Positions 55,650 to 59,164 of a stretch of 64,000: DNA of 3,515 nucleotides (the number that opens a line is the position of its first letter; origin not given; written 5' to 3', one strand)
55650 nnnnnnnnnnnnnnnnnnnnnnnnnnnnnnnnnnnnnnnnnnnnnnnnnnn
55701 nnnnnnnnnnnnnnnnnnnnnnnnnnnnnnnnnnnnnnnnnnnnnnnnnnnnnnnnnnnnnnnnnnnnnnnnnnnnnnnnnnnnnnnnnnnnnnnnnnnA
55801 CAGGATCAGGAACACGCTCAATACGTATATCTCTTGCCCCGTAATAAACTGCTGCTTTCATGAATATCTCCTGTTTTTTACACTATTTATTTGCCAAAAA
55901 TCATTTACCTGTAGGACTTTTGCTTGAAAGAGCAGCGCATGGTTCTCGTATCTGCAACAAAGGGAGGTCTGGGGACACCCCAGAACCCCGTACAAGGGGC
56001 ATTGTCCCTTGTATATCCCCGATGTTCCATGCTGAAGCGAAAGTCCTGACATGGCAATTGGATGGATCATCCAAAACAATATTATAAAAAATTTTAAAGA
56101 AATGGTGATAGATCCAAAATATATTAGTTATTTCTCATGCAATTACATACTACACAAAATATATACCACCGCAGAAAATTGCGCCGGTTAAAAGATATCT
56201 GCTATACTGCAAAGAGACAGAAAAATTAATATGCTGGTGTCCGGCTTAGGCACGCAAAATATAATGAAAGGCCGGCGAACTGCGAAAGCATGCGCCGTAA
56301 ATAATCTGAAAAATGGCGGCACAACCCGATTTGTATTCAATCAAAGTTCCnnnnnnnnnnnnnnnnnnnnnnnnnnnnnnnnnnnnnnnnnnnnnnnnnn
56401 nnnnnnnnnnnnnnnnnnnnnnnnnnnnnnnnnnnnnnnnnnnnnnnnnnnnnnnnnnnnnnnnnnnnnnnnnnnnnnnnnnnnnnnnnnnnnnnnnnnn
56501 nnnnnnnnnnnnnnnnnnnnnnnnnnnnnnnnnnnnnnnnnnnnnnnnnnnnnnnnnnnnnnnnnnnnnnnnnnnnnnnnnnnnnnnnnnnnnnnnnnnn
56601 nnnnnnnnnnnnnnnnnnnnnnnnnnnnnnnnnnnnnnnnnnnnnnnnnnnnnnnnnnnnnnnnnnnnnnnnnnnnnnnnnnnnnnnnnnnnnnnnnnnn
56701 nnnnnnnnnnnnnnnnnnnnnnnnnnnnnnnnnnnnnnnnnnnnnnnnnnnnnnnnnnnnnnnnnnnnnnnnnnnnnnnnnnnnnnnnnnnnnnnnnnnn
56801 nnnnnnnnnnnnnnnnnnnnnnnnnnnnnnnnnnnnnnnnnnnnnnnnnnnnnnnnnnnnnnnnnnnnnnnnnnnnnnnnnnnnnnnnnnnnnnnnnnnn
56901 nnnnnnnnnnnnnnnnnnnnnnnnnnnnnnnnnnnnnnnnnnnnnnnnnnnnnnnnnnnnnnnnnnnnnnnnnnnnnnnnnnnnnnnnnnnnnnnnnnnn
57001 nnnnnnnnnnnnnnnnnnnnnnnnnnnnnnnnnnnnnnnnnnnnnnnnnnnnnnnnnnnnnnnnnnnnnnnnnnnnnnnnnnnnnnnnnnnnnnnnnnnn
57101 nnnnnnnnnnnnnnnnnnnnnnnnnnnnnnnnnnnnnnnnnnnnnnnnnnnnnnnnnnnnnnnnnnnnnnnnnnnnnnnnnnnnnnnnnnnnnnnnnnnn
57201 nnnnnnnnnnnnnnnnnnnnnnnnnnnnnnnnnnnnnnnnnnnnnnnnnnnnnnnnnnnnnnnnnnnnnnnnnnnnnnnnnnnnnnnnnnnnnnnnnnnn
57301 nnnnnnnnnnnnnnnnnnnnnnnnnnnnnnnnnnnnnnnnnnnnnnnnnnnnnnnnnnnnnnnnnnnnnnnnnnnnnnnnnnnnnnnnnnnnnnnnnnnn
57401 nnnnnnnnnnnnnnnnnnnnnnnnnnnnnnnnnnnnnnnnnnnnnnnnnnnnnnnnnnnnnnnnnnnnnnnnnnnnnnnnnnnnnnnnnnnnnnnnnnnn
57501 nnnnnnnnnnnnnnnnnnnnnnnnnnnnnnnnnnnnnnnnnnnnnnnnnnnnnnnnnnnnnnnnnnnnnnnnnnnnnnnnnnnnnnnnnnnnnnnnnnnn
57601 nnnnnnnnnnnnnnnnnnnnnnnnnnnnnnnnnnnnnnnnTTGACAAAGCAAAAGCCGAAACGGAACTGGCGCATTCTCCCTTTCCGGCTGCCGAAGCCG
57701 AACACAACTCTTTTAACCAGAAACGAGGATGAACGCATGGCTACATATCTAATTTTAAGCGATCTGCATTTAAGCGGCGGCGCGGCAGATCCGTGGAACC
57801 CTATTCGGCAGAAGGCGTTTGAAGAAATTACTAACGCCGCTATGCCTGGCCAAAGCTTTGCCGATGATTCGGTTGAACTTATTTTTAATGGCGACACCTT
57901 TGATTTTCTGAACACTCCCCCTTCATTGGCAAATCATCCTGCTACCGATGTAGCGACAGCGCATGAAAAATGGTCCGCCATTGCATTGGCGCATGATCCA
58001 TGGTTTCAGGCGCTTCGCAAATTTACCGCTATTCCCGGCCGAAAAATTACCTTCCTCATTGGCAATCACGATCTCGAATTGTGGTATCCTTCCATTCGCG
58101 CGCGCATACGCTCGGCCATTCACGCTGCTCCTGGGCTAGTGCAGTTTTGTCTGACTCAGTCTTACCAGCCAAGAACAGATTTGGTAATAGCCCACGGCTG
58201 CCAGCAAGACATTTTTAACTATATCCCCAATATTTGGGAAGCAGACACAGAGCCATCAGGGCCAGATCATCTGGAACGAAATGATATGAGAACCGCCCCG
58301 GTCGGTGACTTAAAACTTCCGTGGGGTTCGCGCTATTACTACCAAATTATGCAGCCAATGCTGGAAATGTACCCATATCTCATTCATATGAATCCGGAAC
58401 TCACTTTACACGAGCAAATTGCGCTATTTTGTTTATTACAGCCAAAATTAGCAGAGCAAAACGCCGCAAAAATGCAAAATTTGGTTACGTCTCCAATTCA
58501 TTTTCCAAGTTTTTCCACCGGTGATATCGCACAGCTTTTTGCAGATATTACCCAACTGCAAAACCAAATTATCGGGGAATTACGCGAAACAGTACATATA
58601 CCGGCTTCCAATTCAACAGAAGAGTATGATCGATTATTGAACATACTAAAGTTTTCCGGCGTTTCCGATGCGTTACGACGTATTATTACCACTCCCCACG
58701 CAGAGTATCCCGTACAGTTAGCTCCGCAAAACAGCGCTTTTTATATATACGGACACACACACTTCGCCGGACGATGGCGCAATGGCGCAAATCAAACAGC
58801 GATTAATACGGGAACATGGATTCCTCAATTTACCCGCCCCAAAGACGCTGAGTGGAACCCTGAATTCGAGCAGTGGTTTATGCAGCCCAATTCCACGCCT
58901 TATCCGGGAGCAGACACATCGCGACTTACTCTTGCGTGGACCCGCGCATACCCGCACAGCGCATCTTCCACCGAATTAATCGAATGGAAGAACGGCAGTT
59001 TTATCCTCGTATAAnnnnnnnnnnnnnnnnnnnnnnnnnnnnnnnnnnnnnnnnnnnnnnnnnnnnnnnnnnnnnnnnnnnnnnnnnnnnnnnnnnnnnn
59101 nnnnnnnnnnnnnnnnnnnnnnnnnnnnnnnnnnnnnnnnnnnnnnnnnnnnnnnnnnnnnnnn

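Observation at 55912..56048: Seven-copy family of about 137-bp structured MITE-like elements that I cannot assign to a known family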

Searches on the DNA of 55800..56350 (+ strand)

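Call 14: search_rna_families(source=window, start=55800, end=56350, threshold=evalue, max_evalue=10)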
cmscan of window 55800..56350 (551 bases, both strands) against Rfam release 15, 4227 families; matches with E-value up to 10: 2.
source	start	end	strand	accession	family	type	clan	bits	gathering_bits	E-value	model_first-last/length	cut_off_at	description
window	56158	56245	-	RF02846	Ref84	Gene; antisense;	-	18.9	52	8.5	1-87/87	no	Enterococcus sRNA 84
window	55962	55989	-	RF01792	eiav_FSE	Cis-reg; frameshift_element;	-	13.9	40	1.3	1-35/35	no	ribosomal frameshift site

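Call 75: search_dna_similar(query=window:55912-56048:+, collection=plasmids, mode=distant, max_evalue=0.01, max_rows=10)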
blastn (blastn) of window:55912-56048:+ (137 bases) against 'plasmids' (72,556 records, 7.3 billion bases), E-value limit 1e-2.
No match.

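Call 76: search_dna_similar(query=window:55912-56048:+, collection=phages, mode=distant, max_evalue=0.01, max_rows=10)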
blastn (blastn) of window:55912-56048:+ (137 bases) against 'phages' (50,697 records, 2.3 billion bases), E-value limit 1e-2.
No match.
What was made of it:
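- Tried and rejected: blastn against plasmids and phages found nothing (calls 75, 76).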

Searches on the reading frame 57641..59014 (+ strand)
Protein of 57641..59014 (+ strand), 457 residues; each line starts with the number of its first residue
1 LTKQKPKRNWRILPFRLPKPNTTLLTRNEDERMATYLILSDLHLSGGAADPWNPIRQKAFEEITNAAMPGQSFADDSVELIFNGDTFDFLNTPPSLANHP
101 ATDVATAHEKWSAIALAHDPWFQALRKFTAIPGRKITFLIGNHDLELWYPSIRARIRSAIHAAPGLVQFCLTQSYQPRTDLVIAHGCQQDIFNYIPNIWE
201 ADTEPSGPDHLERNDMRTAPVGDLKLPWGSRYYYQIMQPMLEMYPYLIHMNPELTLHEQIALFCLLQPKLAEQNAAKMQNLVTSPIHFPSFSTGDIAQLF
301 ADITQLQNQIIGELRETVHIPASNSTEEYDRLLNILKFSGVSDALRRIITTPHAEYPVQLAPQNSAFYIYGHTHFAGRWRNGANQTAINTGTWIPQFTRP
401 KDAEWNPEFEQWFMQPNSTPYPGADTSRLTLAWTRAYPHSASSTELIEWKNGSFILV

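Call 9: search_protein_families(library=pfam, proteins=[window:57641-59014:+])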
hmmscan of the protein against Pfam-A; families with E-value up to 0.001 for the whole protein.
window:57641-59014:+ (457 aa): 0 families

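Call 78: find_homologous_proteins(query=window:57641-59014:+, max_evalue=1e-30)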
Query window:57641-59014:+ (457 aa): 25 proteins with E <= 1e-30 among 3200 candidates.
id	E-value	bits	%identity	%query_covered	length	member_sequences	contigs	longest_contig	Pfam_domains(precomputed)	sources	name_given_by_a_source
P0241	1.5e-295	998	100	93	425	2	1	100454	-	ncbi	-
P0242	1.3e-103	365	44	92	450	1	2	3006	-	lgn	-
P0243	3.8e-103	364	44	92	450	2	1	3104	-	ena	-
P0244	5.5e-103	363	44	93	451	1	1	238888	-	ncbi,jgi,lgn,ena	jgi:UDP-2,3-diacylglucosamine pyrophosphatase LpxH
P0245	1.3e-99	352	42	93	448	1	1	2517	PF00149.34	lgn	-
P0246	7.7e-99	350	43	93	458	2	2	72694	PF00149.34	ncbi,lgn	-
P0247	5.2e-98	347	43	93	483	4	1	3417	-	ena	-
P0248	1.2e-97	346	43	93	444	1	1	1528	-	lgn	-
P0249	3.1e-97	345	40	93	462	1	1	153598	-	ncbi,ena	-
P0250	4.7e-97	344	42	93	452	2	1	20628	-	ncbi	-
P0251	8.3e-97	343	44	93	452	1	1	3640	-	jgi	jgi:hypothetical protein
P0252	2.5e-96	341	41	92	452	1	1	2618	-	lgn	-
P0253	2.7e-96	341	41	92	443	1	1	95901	-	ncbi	-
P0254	7.1e-95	337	41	93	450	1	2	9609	-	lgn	-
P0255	4.2e-93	331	41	91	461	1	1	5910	PF00149.34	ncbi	-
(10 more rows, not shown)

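Call 79: find_encoding_contigs(protein=P0241, flank=10000, max_places=4)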
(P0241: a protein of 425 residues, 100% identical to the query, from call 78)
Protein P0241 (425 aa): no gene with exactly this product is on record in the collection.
